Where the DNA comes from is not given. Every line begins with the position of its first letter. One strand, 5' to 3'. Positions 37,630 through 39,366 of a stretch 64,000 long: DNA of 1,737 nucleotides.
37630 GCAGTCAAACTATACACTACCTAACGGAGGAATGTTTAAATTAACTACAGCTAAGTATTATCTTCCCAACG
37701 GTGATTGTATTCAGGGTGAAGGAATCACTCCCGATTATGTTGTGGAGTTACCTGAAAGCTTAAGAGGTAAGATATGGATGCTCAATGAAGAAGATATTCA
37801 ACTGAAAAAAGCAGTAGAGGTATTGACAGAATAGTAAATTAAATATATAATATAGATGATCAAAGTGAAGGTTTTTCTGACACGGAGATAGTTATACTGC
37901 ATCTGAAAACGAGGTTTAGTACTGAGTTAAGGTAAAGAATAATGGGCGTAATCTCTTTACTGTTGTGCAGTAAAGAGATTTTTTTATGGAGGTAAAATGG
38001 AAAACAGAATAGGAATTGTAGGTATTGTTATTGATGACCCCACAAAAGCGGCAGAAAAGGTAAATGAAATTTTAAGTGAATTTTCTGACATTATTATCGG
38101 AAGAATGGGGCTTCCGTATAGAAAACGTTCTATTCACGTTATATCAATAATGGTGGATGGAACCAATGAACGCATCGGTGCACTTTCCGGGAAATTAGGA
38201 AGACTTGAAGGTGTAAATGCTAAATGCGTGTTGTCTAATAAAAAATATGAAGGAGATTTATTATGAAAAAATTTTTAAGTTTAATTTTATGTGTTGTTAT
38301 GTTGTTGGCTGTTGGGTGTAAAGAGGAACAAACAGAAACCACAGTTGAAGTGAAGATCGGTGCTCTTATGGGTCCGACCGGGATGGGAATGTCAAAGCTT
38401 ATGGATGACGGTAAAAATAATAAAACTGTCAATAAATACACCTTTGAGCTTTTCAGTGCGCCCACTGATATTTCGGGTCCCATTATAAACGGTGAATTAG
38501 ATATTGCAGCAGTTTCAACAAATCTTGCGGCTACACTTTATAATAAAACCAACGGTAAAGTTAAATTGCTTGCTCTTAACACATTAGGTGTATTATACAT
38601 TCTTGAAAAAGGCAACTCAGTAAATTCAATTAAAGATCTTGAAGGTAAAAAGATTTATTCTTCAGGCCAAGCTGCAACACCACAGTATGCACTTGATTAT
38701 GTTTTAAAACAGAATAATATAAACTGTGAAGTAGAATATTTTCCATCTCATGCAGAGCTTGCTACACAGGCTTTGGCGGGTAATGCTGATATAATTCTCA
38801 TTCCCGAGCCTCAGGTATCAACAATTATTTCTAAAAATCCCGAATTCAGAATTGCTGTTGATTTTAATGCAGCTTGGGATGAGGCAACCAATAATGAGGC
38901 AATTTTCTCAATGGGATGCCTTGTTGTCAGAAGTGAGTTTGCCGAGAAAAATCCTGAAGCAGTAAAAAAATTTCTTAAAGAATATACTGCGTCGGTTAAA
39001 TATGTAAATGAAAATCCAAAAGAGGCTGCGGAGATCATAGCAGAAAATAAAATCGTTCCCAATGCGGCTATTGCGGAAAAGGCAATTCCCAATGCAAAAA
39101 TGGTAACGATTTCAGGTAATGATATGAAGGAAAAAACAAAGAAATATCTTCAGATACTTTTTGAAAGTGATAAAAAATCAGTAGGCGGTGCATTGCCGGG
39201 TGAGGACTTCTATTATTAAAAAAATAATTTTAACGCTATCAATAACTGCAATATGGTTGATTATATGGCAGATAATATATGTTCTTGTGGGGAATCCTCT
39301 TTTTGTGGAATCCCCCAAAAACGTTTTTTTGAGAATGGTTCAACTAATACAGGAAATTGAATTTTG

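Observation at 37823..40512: Obligatory read-through terminator with no recognisable riboswitch class, controlling a TM1266-ACT protein plus NMT1-type ABC importer operon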

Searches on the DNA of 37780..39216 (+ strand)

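Call 3: search_rna_families(source=window, start=37780, end=38060, threshold=evalue, max_evalue=10, show_alignments=5)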
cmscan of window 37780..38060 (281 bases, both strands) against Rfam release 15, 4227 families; matches with E-value up to 10: 6.
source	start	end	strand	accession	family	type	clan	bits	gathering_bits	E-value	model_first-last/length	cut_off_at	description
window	37951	37979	+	RF04239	mir-4679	Gene; miRNA;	-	21.4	88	0.088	1-75/75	no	mir-4679 microRNA precursor family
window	37859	37993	+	RF00557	L10_leader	Cis-reg; leader;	-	20.3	44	0.24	1-138/138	no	Ribosomal protein L10 leader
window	37868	37987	+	RF00515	PyrR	Cis-reg;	-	19.4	54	1.7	1-115/115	no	PyrR binding site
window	37911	37988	+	RF04319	BTncRNA_FopS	Gene; sRNA;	-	16.1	56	3.9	1-71/71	no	Bacteroidetes FopS (family of paralogous sRNAs)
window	37885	37957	+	RF02596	cyano_het_sRNA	Gene; sRNA;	-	14.5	35.7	1.9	1-56/56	no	Cyanobacteria heterocyst sRNA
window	37838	37878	+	RF01743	leu-phe_leader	Cis-reg; leader;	-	14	70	8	1-162/162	no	leu/phe leader RNA from Lactococcus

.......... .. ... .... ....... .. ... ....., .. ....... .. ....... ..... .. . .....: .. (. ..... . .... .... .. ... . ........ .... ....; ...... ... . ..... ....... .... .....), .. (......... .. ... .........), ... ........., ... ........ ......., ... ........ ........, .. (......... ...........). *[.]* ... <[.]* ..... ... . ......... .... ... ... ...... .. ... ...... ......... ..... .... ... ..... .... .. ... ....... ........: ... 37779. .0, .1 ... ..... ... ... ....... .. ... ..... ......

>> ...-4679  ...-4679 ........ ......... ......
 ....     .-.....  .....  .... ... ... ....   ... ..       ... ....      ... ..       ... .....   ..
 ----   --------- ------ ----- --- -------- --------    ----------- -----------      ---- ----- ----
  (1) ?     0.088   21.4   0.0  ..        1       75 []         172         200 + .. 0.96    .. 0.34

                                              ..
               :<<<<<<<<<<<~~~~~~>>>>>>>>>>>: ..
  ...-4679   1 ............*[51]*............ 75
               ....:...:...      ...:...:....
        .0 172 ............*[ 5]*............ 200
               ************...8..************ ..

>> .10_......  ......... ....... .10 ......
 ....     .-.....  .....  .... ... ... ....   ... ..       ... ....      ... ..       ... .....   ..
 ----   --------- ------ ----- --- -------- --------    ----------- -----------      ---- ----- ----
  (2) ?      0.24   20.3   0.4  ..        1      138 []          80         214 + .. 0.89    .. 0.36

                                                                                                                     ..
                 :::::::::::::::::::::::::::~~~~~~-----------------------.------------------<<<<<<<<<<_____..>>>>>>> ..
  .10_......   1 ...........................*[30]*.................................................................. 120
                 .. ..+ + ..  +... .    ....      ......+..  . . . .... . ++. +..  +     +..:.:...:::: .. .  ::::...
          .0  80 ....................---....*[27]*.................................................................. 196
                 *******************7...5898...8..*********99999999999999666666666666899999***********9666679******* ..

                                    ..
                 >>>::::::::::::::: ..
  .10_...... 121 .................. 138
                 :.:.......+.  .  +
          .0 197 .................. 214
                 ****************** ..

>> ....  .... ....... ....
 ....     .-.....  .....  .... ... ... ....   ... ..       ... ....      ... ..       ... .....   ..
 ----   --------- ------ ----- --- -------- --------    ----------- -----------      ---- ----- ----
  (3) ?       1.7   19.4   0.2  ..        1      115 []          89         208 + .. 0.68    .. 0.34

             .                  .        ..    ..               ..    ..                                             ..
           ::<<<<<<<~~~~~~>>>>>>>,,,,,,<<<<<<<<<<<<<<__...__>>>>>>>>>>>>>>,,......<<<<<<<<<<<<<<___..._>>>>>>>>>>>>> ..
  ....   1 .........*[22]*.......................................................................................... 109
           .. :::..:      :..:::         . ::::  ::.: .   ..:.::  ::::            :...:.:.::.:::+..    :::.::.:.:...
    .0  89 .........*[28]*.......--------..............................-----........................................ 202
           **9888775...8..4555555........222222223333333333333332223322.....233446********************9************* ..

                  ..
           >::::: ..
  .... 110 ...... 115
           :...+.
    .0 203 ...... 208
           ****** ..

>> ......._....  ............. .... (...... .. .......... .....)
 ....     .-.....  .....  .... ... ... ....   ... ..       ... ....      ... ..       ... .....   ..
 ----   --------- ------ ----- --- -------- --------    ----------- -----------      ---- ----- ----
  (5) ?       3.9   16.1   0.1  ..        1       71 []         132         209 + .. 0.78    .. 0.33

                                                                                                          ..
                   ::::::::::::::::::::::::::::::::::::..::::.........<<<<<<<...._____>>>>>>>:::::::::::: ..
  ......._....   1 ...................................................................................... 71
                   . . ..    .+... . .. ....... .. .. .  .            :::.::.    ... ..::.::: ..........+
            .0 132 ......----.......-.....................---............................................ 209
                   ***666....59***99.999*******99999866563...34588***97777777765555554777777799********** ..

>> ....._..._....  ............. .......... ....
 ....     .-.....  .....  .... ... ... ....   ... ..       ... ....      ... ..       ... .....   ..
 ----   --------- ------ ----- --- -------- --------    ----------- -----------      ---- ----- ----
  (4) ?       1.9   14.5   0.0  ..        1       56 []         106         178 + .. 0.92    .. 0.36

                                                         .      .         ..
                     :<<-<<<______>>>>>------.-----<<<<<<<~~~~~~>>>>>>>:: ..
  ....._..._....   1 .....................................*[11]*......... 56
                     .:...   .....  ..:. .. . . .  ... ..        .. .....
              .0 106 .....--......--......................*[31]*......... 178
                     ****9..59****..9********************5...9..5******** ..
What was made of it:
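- On Any known riboswitch or leader family (Rfam 15): On the leader the best hits are mir-4679 (21 bits), L10_leader (20 bits against 44) and PyrR (19 bits against 54), all driven by the terminator (call 3).
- On PyrR-type protein-mediated attenuation: Rfam PyrR scores 19.4 bits against a gathering score of 54 (call 3).
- Closest known: PyrR-mediated attenuation of the Bacillus pyr operon. Different: The RNA site is a dyad-symmetric duplex with two 2x2 purine loops, not the PyrR hairpin; the Rfam PyrR model scores 19.4 bits against a gathering score of 54 (call 3).
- Closest known: NMT1 motif. Different: None is detected even at E<=10 on 37780-38060 (call 3).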

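Call 23: build_rna_model(alignment_id=A4, structure=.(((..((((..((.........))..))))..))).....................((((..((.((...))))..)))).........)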
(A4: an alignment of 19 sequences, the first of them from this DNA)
Model R1 built from alignment A4 (19 sequences, 90 columns); structure: as given.
model positions 81; base pairs 17; branch points 1; effective number of sequences 3.45; information 0.7 bits per position. Calibrated on 0.2 Mb of random sequence (short: E-values are rough).
structure used (alignment columns):
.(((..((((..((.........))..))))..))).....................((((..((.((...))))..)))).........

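Call 24: search_with_rna_model(model_id=R1, sources=[window, L001, L002, L003, L004, L005, L006, L007, L008, L009, L010, L011, L012, L013, L014, L015, L016, L017, L018, L019, L020, L021, L022, L023, L024, L025, L026, L027, L028, L029, L030, L031, L032, L033, L034, L035, L036, L037, L038, L039, L040, L041, L042, L043, L044, L045, L046, L047, L048, L049, L050, L051, L052, L053, L054, L055, L056, L057, L058, L059, L060, L061, L062, L063, L064, L065, L066, L067, L068, L069, L070, L071, L072, L073, L074, L075, L076, L077, L078, L079, L080], max_evalue=10)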
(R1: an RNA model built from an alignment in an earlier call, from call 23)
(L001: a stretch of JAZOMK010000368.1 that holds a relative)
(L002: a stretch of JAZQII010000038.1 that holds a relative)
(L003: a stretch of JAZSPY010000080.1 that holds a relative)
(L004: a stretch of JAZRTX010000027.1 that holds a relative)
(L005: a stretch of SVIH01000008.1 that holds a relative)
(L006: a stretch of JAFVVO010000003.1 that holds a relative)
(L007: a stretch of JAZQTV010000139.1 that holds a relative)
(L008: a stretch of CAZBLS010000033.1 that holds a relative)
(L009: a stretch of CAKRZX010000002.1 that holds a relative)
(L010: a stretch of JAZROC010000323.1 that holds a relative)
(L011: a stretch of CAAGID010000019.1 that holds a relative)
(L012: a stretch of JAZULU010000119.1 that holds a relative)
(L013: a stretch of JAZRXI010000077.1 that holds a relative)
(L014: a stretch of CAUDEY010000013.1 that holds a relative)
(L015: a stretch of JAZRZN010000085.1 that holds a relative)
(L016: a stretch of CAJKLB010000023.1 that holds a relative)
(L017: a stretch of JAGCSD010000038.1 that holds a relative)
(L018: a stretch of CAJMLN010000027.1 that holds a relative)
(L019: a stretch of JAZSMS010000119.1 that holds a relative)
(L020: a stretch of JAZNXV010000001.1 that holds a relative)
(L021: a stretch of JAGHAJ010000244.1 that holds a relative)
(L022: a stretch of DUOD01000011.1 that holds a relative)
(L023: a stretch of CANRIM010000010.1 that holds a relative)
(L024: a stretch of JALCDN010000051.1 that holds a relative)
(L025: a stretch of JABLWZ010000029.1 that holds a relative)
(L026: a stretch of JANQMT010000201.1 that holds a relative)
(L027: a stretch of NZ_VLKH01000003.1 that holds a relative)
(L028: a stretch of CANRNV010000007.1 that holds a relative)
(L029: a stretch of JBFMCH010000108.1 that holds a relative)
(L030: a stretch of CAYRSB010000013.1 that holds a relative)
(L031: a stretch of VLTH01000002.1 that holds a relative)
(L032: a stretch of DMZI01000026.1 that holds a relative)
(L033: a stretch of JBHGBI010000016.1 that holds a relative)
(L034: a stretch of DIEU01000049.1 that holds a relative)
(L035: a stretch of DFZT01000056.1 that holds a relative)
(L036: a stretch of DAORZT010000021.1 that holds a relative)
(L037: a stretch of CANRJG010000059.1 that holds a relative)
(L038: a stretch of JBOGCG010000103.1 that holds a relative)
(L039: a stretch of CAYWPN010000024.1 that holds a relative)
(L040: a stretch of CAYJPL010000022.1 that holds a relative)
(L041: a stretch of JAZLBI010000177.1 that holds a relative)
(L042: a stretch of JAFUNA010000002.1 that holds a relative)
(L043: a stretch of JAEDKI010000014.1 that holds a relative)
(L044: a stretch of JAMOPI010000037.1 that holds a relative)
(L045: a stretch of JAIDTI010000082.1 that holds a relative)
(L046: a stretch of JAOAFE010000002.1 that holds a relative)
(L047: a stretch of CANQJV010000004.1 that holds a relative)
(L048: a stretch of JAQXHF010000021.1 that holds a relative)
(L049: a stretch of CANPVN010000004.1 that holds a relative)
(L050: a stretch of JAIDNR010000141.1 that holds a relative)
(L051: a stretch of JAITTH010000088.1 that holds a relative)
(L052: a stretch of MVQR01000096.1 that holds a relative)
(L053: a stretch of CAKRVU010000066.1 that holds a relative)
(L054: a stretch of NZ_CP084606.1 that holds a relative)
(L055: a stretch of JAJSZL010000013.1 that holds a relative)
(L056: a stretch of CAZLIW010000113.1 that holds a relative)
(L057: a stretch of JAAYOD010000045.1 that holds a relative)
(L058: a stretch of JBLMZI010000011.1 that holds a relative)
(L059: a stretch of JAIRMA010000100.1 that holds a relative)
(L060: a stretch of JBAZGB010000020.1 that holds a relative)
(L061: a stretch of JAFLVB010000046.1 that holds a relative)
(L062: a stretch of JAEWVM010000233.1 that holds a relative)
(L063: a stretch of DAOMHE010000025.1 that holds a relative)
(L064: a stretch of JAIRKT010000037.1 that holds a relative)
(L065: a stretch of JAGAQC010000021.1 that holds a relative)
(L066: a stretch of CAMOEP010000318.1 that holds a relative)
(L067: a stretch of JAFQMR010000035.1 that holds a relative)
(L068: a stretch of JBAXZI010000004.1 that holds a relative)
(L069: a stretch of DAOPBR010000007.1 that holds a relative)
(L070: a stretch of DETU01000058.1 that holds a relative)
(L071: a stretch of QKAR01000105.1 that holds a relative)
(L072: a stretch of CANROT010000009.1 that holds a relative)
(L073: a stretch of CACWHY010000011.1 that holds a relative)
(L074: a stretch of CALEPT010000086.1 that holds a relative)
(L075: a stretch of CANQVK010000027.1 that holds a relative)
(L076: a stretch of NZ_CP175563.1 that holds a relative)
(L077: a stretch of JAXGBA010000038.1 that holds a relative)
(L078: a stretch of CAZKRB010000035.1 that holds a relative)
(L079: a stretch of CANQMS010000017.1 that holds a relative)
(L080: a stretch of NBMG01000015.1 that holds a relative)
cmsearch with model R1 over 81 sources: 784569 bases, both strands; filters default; matches with E-value up to 10: 31.
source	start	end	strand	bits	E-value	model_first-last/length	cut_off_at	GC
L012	4858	4938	+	93.1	8.2e-19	1-81/81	no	0.38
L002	4859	4939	+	92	1.5e-18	1-81/81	no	0.38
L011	4863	4942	+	91.8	1.6e-18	1-81/81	no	0.34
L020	4838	4917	+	91.7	1.8e-18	1-81/81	no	0.39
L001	1051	1130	+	91.4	2.1e-18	1-81/81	no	0.34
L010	764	843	+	88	1.3e-17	1-81/81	no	0.39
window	37858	37937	+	86.4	3.2e-17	1-81/81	no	0.38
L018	4853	4936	+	82.9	2.1e-16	1-81/81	no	0.52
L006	4849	4931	+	82.3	2.9e-16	1-81/81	no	0.4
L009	4859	4936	+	79.8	1.1e-15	1-81/81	no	0.4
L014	4854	4936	+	77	5.5e-15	1-81/81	no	0.54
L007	4850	4931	+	75.3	1.3e-14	1-81/81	no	0.44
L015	4840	4921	+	74.3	2.3e-14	1-81/81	no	0.43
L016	4851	4937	+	74.1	2.6e-14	1-81/81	no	0.47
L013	4854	4936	+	72.9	4.8e-14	1-81/81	no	0.41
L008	4854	4934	+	71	1.4e-13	1-81/81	no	0.41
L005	4849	4929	+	70.5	1.9e-13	1-81/81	no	0.41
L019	4847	4930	+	70.2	2.2e-13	1-81/81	no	0.37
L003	4575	4655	+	60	5.7e-11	1-81/81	no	0.4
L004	4578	4658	+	59.2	8.9e-11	1-81/81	no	0.36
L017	723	800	+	50.8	8.3e-09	1-81/81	no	0.49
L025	4821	4905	+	27.5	0.0028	1-81/81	no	0.49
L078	4803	4861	+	26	0.0062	1-81/81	no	0.46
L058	5429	5515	+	25.7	0.0073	1-81/81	no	0.57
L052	773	831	+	25.3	0.0094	1-81/81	no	0.46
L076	4811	4868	+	24.8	0.012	1-81/81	no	0.47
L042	6250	6330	+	20.3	0.14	1-81/81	no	0.4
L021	7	48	+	19.6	0.21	1-81/81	no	0.57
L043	6261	6321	+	19.5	0.22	1-81/81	no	0.39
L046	7392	7449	+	15.3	2.2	1-81/81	no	0.34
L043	3870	3918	+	13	7.6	1-81/81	no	0.45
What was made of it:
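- Tried and rejected: It reaches only the window's clade strongly and other clades weakly (call 24), so it was replaced by the single-module model R2.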

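Call 27: search_rna_families(sources=[L023, L028, L032, L036, L041, L042, L043, L046, L049, L052, L056, L061, L067, L072, L076], threshold=gathering)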
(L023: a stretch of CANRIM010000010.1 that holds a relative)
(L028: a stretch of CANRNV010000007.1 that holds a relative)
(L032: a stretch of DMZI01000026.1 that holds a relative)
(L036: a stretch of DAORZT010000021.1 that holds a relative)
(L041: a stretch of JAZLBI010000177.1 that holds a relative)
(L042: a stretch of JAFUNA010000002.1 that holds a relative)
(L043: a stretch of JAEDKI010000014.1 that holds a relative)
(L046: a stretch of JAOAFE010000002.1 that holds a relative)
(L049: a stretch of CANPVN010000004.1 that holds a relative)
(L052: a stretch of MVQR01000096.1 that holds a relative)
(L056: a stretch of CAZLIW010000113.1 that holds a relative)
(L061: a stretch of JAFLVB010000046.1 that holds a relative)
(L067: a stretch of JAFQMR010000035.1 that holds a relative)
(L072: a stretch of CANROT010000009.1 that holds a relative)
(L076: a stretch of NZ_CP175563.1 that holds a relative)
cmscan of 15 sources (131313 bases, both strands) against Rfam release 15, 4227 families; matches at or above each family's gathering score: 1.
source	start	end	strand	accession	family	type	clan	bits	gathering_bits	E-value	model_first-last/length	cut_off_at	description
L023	9123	9289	-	RF01699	Clostridiales-1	Gene; sRNA;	-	117.9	48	6.5e-26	1-166/166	no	Clostridiales-1 RNA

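Call 28: search_rna_families(source=L042, start=4840, end=5010, threshold=evalue, max_evalue=10, show_alignments=2)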
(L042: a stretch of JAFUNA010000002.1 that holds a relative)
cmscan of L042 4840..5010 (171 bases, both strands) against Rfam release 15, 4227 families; matches with E-value up to 10: 10.
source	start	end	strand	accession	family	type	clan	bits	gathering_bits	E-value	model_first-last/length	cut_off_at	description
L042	4840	4993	+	RF00557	L10_leader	Cis-reg; leader;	-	19.7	44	0.2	1-138/138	no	Ribosomal protein L10 leader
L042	4884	4990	+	RF02969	DUF3800-I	Gene; sRNA;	-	17.9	44.2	1.2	1-115/115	no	DUF3800-I RNA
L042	4845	4988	+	RF04182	GibS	Gene; sRNA;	-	17.6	115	1.9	8-142/142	no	GibS sRNA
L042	4949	4985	+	RF00666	mir-32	Gene; miRNA;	-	15.9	70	0.48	1-70/70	no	mir-32 microRNA precursor family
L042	4905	4987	+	RF04060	mir-703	Gene; miRNA;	-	15.9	88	1.7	1-67/67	no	mir-703 microRNA precursor family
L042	4922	4968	-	RF01117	ciona-mir-92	Gene; miRNA;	-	13.7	56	3.5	13-59/71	no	ciona-mir-92 microRNA precursor family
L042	4915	4976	+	RF00051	mir-17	Gene; miRNA;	-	13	49.5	2.5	1-80/80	no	mir-17 microRNA precursor family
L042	4907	4988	+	RF04177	BTnc201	Gene; sRNA;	-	12.9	105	7.1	1-99/99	no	Bacteroides sRNA BTnc201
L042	4849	4986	+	RF04315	manA-II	Cis-reg;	-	12.8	100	6.1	1-147/147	no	manA_II ncRNA motif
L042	4970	5010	+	RF01496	Afu_182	Gene; sRNA;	-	10.7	65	7.4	136-174/195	3'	A. fumigatus sRNA Afu_182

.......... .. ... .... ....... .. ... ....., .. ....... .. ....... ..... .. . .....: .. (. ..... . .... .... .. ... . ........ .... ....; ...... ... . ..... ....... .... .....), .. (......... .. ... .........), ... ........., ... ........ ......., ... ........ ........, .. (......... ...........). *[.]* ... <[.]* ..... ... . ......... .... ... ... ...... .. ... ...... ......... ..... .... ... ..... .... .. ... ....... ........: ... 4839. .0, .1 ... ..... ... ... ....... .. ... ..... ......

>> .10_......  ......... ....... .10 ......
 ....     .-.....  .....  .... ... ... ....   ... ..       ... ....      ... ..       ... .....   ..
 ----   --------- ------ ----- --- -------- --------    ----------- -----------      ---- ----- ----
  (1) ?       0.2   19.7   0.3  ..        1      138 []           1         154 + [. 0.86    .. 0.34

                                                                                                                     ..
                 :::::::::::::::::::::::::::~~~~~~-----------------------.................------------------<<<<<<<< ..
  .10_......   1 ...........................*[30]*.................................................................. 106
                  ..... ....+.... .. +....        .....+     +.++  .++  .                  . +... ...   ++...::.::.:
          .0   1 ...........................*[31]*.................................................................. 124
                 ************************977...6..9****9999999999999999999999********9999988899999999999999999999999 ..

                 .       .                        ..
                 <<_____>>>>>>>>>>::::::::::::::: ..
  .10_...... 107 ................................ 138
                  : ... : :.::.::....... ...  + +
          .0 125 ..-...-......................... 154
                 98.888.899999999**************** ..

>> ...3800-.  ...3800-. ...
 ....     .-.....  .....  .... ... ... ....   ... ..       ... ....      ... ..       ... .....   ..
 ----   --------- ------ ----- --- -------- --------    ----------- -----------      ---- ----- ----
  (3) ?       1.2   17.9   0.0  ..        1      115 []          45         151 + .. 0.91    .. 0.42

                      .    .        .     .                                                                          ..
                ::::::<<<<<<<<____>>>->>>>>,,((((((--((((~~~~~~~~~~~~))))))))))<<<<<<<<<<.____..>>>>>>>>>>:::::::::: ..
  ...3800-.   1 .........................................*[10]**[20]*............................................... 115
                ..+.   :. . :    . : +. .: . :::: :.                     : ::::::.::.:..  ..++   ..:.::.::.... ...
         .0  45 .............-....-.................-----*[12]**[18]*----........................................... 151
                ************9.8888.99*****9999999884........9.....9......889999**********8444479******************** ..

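Call 29: search_rna_families(source=L052, start=720, end=970, threshold=evalue, max_evalue=10, show_alignments=2)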
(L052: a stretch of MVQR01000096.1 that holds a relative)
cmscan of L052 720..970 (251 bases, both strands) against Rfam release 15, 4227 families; matches with E-value up to 10: 8.
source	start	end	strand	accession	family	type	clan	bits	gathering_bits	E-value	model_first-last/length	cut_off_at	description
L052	907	946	+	RF03339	mir-3047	Gene; miRNA;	-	19.9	53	0.14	1-61/61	no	mir-3047 microRNA precursor family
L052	887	955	+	RF02366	Yfr19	Gene; sRNA;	-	17.5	70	3.4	1-82/82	no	Cyanobacterial functional RNA 19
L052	913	958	-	RF02693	psm_mec_RNA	Gene; sRNA;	-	17.3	85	4.6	95-143/143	no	psm_mec locus RNA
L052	889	952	-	RF04036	mir-2076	Gene; miRNA;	-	15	90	2.4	1-68/68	no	mir-2076 microRNA precursor family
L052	908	962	-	RF02596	cyano_het_sRNA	Gene; sRNA;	-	14.6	35.7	1.6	1-56/56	no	Cyanobacteria heterocyst sRNA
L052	766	895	+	RF02204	WT1-AS_2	Gene; lncRNA;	-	13.9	45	1.2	1-137/137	no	WT1 antisense RNA conserved region 2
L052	743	855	+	RF01969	RMST_8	Gene; lncRNA;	-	12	80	5.1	27-143/143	no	Rhabdomyosarcoma 2 associated transcript conserved region 8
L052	882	943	+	RF02596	cyano_het_sRNA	Gene; sRNA;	-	11.6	35.7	8.7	1-56/56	no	Cyanobacteria heterocyst sRNA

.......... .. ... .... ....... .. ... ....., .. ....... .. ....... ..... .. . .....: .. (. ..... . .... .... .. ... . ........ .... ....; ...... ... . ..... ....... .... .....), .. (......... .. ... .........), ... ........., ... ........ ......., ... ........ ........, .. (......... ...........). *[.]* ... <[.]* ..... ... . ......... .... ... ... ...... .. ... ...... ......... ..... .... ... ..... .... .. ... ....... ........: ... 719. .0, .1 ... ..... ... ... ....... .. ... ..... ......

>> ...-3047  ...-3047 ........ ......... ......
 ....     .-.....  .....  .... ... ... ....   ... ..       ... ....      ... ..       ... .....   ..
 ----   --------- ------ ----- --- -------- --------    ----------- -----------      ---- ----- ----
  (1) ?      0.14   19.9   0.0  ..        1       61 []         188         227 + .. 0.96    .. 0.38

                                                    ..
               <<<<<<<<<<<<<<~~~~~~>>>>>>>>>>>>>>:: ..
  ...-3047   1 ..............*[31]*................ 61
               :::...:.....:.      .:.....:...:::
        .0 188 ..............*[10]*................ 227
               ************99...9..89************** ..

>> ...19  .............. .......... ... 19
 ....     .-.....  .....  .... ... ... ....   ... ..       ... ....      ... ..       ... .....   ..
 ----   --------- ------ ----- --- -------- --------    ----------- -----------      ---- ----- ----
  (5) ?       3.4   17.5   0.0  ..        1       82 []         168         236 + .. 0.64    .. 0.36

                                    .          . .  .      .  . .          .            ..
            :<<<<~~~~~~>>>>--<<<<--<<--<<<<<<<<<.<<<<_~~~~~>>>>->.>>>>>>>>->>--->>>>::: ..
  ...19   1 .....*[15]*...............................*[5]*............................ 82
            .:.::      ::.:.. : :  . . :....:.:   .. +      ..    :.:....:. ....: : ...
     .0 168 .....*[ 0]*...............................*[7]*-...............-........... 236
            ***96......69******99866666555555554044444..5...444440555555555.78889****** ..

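Call 46: build_rna_model(alignment_id=A5, structure=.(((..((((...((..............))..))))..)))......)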
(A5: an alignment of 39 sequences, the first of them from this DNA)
Model R2 built from alignment A5 (39 sequences, 48 columns); structure: as given.
model positions 35; base pairs 9; branch points 0; effective number of sequences 39; information 0.714 bits per position. Calibrated on 0.2 Mb of random sequence (short: E-values are rough).
structure used (alignment columns):
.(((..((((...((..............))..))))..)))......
